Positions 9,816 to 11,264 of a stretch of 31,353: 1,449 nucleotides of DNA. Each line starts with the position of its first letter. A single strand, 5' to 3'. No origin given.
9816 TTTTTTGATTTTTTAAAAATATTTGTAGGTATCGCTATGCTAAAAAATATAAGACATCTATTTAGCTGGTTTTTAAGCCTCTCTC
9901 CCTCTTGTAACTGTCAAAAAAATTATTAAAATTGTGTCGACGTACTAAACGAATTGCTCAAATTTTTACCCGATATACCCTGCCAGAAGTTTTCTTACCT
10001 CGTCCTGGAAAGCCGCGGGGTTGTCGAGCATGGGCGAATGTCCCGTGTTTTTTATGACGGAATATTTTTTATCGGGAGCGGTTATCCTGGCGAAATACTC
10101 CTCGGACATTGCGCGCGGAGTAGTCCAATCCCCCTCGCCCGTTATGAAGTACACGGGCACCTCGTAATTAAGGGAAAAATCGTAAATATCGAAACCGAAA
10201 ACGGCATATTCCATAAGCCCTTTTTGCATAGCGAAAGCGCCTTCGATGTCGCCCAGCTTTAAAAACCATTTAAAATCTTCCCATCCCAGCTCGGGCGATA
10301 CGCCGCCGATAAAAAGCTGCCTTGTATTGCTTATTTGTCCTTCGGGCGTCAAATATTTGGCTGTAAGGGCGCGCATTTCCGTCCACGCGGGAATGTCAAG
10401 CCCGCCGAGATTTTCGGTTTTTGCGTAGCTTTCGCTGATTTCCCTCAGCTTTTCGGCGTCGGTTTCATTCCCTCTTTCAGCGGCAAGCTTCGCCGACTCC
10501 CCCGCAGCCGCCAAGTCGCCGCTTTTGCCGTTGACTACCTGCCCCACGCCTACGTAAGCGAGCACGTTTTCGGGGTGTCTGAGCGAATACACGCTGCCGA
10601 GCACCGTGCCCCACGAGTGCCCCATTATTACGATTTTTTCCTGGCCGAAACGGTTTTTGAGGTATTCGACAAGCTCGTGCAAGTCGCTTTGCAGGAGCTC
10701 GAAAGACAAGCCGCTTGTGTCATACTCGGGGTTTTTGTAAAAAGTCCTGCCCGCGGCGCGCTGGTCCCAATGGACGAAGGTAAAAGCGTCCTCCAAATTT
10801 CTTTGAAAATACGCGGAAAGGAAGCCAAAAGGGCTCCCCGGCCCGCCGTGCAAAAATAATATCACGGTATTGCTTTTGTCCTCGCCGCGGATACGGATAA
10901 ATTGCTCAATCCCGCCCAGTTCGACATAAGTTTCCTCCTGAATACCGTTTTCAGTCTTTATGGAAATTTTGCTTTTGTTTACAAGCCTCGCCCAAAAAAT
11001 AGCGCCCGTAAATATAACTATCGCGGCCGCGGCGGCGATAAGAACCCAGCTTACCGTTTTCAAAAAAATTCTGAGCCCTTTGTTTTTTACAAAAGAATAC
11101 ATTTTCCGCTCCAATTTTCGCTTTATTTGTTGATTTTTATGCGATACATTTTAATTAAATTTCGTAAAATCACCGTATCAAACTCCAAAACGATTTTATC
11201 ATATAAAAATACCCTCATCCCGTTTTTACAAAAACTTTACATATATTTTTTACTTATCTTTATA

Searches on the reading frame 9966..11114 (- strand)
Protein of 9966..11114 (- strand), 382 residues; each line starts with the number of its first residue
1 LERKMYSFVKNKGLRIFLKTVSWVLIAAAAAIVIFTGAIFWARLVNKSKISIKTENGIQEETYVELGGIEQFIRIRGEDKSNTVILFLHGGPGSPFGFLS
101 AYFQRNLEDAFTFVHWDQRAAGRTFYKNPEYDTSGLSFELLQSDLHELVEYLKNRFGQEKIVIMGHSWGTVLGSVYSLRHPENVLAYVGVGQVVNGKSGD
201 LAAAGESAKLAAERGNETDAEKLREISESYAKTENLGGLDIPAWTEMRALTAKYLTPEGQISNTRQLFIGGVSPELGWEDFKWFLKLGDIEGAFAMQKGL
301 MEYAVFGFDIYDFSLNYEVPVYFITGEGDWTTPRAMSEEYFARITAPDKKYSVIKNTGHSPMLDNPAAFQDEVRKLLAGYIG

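Call 64: search_protein_families(library=pfam, proteins=[window:9966-11114:-], max_evalue=0.001)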
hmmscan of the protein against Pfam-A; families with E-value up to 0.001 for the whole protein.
window:9966-11114:- (382 aa): 4 families
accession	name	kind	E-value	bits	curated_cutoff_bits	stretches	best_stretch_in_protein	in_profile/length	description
PF00561.26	Abhydrolase_1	-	2e-21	77.2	25.8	2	84-192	2-102/245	alpha/beta hydrolase fold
PF12697.13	Abhydrolase_6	-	7.3e-15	56.7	26.3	1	85-369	1-214/217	Alpha/beta hydrolase family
PF12146.15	Hydrolase_4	-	2.6e-14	53.5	27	1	82-196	4-113/239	Serine aminopeptidase, S33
PF08538.16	DUF1749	-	0.00015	21.5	24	1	142-179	84-125/299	Protein of unknown function (DUF1749)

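Call 79: search_protein_families(library=ncbifam, proteins=[window:9966-11114:-], max_evalue=0.00001)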
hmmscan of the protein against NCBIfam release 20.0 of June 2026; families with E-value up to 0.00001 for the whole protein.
window:9966-11114:- (382 aa): 10 families
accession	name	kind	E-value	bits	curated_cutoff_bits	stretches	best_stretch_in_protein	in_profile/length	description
TIGR01250.1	pro_imino_pep_2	subfamily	1.4e-18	67.5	167.65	1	60-187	3-124/288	proline iminopeptidase-family hydrolase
NF045948.1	ProImpepThrmp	equivalog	2.5e-16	60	500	1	60-184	3-120/291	proline iminopeptidase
TIGR02427.1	protocat_pcaD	equivalog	1.5e-11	44.2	255.85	1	304-377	179-250/251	3-oxoadipate enol-lactonase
TIGR01249.1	pro_imino_pep_1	equivalog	1.7e-11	43.8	259.75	1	83-186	28-122/307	prolyl aminopeptidase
NF045945.1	ProImpepLactob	equivalog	8.7e-11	41.8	400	1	61-181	5-120/293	proline iminopeptidase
NF050089.1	i_nPHAscl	equivalog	2.2e-09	36.8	300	0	318-376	230-287/288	intracellular short-chain-length polyhydroxyalkanoate depolymerase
NF051488.1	bifunc_PcaDC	exception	3.5e-08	33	390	0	306-378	181-251/375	bifunctional 3-oxoadipate enol-lactonase/4-carboxymuconolactone decarboxylase PcaDC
TIGR03695.1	menH_SHCHC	equivalog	1.2e-07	31.5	208.55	0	317-377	194-251/252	2-succinyl-6-hydroxy-2,4-cyclohexadiene-1-carboxylate synthase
NF051487.1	bifunc_PcaCD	exception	2.1e-07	30.4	430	0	305-378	341-412/413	bifunctional 4-carboxymuconolactone decarboxylase/3-oxoadipate enol-lactonase PcaCD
TIGR03611.1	RutD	equivalog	4.1e-07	29.6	238.5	0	84-190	15-111/258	pyrimidine utilization protein D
